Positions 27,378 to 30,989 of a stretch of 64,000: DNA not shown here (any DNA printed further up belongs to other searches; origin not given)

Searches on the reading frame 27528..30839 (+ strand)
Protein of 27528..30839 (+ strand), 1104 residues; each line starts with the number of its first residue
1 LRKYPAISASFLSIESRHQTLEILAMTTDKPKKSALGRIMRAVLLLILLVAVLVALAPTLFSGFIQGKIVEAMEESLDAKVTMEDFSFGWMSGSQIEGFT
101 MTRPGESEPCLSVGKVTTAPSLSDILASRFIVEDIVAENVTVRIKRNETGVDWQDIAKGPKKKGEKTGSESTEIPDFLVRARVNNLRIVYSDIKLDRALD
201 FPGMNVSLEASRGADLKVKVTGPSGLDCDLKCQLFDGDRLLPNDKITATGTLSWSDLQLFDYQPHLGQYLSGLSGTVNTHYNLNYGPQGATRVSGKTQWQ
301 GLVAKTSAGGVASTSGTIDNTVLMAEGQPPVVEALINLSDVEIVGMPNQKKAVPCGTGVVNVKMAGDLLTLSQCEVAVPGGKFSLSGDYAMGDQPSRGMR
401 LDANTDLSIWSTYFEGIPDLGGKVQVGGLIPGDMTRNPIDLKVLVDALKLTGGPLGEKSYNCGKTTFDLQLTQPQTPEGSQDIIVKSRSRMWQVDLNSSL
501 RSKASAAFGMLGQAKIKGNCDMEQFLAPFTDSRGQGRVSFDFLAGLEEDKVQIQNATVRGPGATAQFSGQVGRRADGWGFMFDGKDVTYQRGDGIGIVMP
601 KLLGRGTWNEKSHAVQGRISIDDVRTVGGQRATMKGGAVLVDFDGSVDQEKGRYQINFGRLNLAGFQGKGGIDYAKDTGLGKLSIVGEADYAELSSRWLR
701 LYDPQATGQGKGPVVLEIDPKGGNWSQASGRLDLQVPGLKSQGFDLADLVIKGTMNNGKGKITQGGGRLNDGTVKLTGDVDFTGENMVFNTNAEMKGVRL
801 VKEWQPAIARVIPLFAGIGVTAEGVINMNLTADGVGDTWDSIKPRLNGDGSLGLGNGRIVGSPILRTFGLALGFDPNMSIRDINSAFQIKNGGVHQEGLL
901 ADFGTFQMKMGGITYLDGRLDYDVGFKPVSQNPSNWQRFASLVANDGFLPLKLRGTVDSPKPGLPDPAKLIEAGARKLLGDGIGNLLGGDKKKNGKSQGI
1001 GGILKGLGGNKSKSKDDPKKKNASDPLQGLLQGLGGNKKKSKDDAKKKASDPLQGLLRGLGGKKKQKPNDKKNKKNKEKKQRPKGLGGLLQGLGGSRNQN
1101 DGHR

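Call 23: search_protein_families(library=pfam, proteins=[window:27528-30839:+])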
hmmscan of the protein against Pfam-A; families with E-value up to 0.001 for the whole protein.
window:27528-30839:+ (1104 aa): 2 families
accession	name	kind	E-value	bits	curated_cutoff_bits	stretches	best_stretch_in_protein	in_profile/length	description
PF05359.17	DUF748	-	9e-16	57.5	50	1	26-308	1-281/1037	Domain of Unknown Function (DUF748)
PF05170.20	AsmA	-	0.00055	19.3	29.8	0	716-875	426-565/607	AsmA family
